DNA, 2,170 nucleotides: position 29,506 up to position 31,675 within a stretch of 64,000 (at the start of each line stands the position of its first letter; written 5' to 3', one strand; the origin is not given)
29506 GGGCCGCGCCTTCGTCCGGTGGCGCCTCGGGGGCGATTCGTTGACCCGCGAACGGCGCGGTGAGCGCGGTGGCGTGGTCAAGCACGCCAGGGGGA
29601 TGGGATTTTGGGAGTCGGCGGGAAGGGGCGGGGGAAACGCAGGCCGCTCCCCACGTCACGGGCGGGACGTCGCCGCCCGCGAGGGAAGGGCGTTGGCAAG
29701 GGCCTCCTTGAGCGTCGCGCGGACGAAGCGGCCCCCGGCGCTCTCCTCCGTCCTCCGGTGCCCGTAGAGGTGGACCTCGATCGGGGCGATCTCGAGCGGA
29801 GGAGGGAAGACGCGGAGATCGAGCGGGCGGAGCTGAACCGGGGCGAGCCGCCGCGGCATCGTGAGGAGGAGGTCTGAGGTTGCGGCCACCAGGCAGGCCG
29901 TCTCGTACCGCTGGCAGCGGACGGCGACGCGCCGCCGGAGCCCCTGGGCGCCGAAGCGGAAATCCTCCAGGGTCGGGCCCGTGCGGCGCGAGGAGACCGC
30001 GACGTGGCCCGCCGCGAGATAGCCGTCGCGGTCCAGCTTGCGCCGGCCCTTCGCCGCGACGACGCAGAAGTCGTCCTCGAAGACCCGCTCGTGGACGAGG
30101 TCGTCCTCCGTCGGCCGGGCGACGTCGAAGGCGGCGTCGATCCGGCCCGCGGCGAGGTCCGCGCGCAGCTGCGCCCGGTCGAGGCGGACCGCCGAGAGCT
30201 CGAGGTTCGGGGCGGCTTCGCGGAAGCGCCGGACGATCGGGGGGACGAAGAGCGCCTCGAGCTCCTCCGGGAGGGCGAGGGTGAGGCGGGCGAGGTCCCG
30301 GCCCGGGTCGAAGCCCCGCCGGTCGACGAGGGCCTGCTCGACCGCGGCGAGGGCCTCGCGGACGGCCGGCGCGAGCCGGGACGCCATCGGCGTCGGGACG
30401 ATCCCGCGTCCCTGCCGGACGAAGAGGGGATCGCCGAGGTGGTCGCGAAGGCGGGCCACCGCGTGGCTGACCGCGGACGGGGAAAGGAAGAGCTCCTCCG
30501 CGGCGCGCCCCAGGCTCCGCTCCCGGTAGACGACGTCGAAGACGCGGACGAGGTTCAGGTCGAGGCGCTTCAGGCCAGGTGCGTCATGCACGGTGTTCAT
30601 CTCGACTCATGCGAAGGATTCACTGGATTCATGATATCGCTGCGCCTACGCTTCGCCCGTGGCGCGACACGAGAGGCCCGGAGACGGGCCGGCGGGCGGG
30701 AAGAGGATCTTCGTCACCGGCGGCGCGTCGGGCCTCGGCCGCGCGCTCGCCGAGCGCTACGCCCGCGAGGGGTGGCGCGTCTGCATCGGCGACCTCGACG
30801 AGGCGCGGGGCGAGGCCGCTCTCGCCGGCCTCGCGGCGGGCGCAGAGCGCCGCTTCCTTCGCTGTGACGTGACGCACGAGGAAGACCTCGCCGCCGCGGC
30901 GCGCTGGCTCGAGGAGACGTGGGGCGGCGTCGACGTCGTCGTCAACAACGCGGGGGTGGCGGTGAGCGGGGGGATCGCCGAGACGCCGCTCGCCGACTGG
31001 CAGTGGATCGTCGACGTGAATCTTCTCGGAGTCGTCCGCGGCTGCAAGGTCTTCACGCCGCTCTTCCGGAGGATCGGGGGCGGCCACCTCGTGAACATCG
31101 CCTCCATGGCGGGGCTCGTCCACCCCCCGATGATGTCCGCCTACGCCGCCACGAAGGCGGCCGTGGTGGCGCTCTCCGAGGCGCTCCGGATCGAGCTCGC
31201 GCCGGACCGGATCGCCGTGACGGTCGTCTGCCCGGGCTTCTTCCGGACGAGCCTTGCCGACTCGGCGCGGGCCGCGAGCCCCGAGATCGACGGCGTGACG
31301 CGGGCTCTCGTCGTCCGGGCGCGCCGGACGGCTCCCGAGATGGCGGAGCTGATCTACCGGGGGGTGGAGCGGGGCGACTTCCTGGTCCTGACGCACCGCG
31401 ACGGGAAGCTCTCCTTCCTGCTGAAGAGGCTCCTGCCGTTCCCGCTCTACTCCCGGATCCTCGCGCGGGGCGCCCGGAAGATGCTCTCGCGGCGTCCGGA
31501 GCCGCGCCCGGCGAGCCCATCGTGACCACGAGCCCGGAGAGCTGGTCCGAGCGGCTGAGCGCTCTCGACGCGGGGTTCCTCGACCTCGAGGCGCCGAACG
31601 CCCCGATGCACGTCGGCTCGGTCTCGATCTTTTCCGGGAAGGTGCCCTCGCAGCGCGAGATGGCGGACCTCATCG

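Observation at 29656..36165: LysR-controlled, translationally coupled five-gene neutral-lipid operon (SDR, WS/DGAT, alpha/beta hydrolase, ACAD, APH-like kinase) beside the pfa cluster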

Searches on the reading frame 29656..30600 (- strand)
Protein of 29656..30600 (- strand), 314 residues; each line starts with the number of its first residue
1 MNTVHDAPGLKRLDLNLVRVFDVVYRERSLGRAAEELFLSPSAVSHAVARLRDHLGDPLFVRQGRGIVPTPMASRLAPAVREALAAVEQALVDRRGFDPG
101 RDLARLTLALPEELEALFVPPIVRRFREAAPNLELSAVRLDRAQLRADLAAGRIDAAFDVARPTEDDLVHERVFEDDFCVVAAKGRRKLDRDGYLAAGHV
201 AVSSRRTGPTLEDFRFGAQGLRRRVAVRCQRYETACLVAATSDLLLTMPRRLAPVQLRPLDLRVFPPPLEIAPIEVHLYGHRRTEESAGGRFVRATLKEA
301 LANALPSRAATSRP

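Call 7: search_protein_families(library=pfam, proteins=[window:29656-30600:-], max_evalue=0.001)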
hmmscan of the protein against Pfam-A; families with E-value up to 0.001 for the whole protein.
window:29656-30600:- (314 aa): 2 families
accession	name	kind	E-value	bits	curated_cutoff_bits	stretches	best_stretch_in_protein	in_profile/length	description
PF03466.25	LysR_substrate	-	1.7e-22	80.3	28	1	105-301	7-208/209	LysR substrate binding domain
PF00126.33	HTH_1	-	5.3e-21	74.8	26.6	1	15-72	1-58/60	Bacterial regulatory helix-turn-helix protein, lysR family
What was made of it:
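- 29656..30600 (-): LysR-family regulator (314 aa), divergent from the operon. PF00126 plus PF03466 (call 7).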

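Call 8: search_protein_families(library=ncbifam, proteins=[window:29656-30600:-], max_evalue=0.001)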
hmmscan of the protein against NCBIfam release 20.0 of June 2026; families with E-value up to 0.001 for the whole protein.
window:29656-30600:- (314 aa): 50 families (the best 25 are shown)
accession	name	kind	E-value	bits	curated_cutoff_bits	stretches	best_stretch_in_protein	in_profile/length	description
NF050187.1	TransRegBsrAPseudo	equivalog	3.3e-59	200.4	480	1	10-298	5-296/298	LysR family transcriptional regulator BsrA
NF007063.1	PRK09508.1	equivalog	3.5e-33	115.2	262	1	8-299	10-303/307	transcriptional regulator LeuO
NF047710.1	TransRegCitRGProt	equivalog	1.3e-26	93.6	400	1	10-91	7-88/295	DNA-binding transcriptional repressor CitR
NF008352.0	PRK11139.1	subfamily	2.5e-23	82.7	288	1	15-183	8-170/305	transcriptional regulator GcvA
NF008554.1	PRK11482.1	equivalog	8.9e-23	80.7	277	1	10-252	26-267/317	YbeF family transcriptional regulator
NF045905.1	TransRegLelALeg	equivalog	3.9e-17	62.5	500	1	10-300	4-300/305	LysR family transcriptional regulator LelA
NF040786.1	LysR_Sec_metab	equivalog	4.7e-17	61.9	250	1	13-187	1-174/298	selenium metabolism-associated LysR family transcriptional regulator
NF007491.0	PRK10086.1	equivalog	5.9e-17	61.4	316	1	10-180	14-178/313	DNA-binding transcriptional regulator DsdC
TIGR03418.1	chol_sulf_TF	equivalog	6.4e-17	61.5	324.8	1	13-173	1-160/291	choline sulfate utilization transcriptional regulator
NF007581.0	PRK10216.1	equivalog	9.7e-17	61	314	1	10-167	5-161/319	HTH-type transcriptional regulator YidZ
NF008416.0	PRK11242.1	equivalog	6.8e-16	58.4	277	1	19-195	7-182/300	transcriptional regulator CynR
NF053705.1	TransRegGltCGpos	equivalog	3.1e-15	56.2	350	1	21-175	9-163/300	glutamate biosynthesis transcriptional regulator GltC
TIGR02424.1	TF_pcaQ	equivalog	3.6e-15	55.6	303.8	1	12-158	2-147/300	pca operon transcription factor PcaQ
TIGR02036.1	dsdC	equivalog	2.7e-13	49.6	352.4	1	14-181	9-170/302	DNA-binding transcriptional regulator DsdC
NF045990.1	TransRegCbbRRhodb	equivalog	2.4e-12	46.5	450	1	11-187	4-180/304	LysR family regulator CbbR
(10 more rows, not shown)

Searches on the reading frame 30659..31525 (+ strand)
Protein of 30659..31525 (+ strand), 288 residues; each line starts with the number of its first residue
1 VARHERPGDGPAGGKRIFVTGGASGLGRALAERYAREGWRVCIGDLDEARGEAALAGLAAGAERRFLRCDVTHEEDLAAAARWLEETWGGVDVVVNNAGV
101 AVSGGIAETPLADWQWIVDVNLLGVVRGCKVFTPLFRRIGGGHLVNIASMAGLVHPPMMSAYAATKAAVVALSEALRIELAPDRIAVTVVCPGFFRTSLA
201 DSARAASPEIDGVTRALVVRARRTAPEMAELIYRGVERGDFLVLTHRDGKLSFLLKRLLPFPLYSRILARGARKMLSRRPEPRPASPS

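Call 7: search_protein_families(library=pfam, proteins=[window:30659-31525:+], max_evalue=0.001)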
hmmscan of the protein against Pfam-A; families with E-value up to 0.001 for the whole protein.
window:30659-31525:+ (288 aa): 4 families
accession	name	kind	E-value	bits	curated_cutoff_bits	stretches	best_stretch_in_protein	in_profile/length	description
PF00106.31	adh_short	-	7.8e-52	176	26.6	1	15-205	1-192/195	short chain dehydrogenase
PF13561.12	adh_short_C2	-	2.8e-43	148.6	27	1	23-230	3-211/236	Enoyl-(Acyl carrier protein) reductase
PF08659.16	KR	-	4.4e-12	46.7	22.6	1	18-177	4-164/180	KR domain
PF01370.27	Epimerase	-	2.4e-07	30.8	20.9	1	17-176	1-156/240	NAD dependent epimerase/dehydratase family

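Call 8: search_protein_families(library=ncbifam, proteins=[window:30659-31525:+], max_evalue=0.001)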
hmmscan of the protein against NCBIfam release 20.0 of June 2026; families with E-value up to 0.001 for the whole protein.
window:30659-31525:+ (288 aa): 218 families (the best 25 are shown)
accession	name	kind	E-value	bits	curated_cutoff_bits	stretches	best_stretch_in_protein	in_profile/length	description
NF004196.0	PRK05650.1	equivalog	7.1e-103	343.4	297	1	15-276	3-265/272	SDR family oxidoreductase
NF004514.1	PRK05855.1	equivalog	9.3e-60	202.8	455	1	8-270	307-575/578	SDR family oxidoreductase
NF004843.0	PRK06194.1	equivalog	1.2e-53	182.5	308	1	14-210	6-206/295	hypothetical protein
NF005878.0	PRK07825.1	subfamily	2.3e-50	171.5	287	1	14-204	9-196/278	short chain dehydrogenase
NF005881.0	PRK07832.1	equivalog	5.4e-50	170.2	296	1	14-268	9-269/287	SDR family oxidoreductase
NF005559.1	PRK07231.1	subfamily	4.4e-48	163.9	215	1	14-211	4-203/249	glucose 1-dehydrogenase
NF006123.0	PRK08267.1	equivalog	2.2e-47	161.5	261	1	15-239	3-223/261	SDR family oxidoreductase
NF004526.0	PRK05872.1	subfamily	2.6e-47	161.3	276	1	13-273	9-270/297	short-chain dehydrogenase/reductase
NF004818.0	PRK06172.1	equivalog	6e-45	153.5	336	1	15-217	8-212/253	SDR family oxidoreductase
NF004825.0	PRK06181.1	equivalog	8.8e-44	149.8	215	1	14-269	6-260/268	SDR family oxidoreductase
NF004824.0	PRK06180.1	subfamily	1.6e-43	148.9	298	1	15-207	5-196/279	oxidoreductase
NF004198.0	PRK05653.1-3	equivalog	9.2e-43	146.5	296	1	14-202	7-196/248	3-oxoacyl-ACP reductase FabG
NF004791.0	PRK06138.1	equivalog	9.5e-43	146.3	312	1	15-221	6-212/252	SDR family oxidoreductase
NF009093.0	PRK12429.1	subfamily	5.4e-40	137.3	258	1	14-203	5-195/259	3-hydroxybutyrate dehydrogenase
TIGR01963.1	PHB_DH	subfamily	5.8e-40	137.1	307.05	1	15-218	2-206/255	3-hydroxybutyrate dehydrogenase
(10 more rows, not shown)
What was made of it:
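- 30659..31525 (+): g1, a classical SDR of the PRK05650 type (288 aa). It has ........, NNAG and YAATK, and an Asp at the end of beta2 (GDLD), which suggests NAD(H). NF004196/PRK05650 scores 343 bits against a cutoff of 297 (call 8).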

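Call 37: search_solved_structures(query=window:30659-31525:+, max_evalue=1e-25)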
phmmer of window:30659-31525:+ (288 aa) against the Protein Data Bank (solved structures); distinct sequences matched with E-value up to 1e-25: 64 (the best 60 are shown).
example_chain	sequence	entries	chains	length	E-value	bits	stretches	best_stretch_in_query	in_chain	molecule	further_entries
4yae_A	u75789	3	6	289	1.3e-36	129.7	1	14-205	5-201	C alpha-dehydrogenase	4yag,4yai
3tjr_A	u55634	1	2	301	9.8e-35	123.6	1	14-203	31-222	short chain dehydrogenase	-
7djs_A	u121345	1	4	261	1.3e-34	123.2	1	13-210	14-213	SDR family oxidoreductase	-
5ig2_A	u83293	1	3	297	2.3e-34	122.4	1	11-209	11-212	Short-chain dehydrogenase/reductase SDR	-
5x8h_A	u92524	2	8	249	1.2e-32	116.7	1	15-209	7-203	Short-chain dehydrogenase reductase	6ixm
2et6_A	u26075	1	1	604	1.1e-31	113.5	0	15-193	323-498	(3R)-hydroxyacyl-CoA dehydrogenase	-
5itv_A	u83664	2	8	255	5.1e-31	111.4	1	15-202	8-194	Dihydroanticapsin 7-dehydrogenase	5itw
8y7r_A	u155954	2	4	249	1.8e-30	109.6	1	15-232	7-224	NAD(P)-dependent dehydrogenase (Short-subunit alcohol dehydrogenase family)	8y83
7tzp_A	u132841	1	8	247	2.8e-30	108.9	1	14-200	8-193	3-oxoacyl-ACP reductase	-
6t6n_A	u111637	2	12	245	3.8e-30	108.5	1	14-200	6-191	3-oxoacyl-[acyl-carrier protein] reductase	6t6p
3ioy_A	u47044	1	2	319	7.8e-30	107.5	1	13-201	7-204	Short-chain dehydrogenase/reductase SDR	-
2hsd_A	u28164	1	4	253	1.1e-29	107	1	13-199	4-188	3-ALPHA, 20 BETA-HYDROXYSTEROID DEHYDROGENASE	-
1hdc_A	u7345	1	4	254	1.1e-29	107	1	13-199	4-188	3-ALPHA, 20 BETA-HYDROXYSTEROID DEHYDROGENASE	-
4ni5_A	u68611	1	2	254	3e-29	105.6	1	15-200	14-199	Oxidoreductase, short-chain dehydrogenase/reductase family protein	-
6zzq_A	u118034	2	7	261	3.6e-29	105.3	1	14-212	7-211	3-hydroxybutyrate dehydrogenase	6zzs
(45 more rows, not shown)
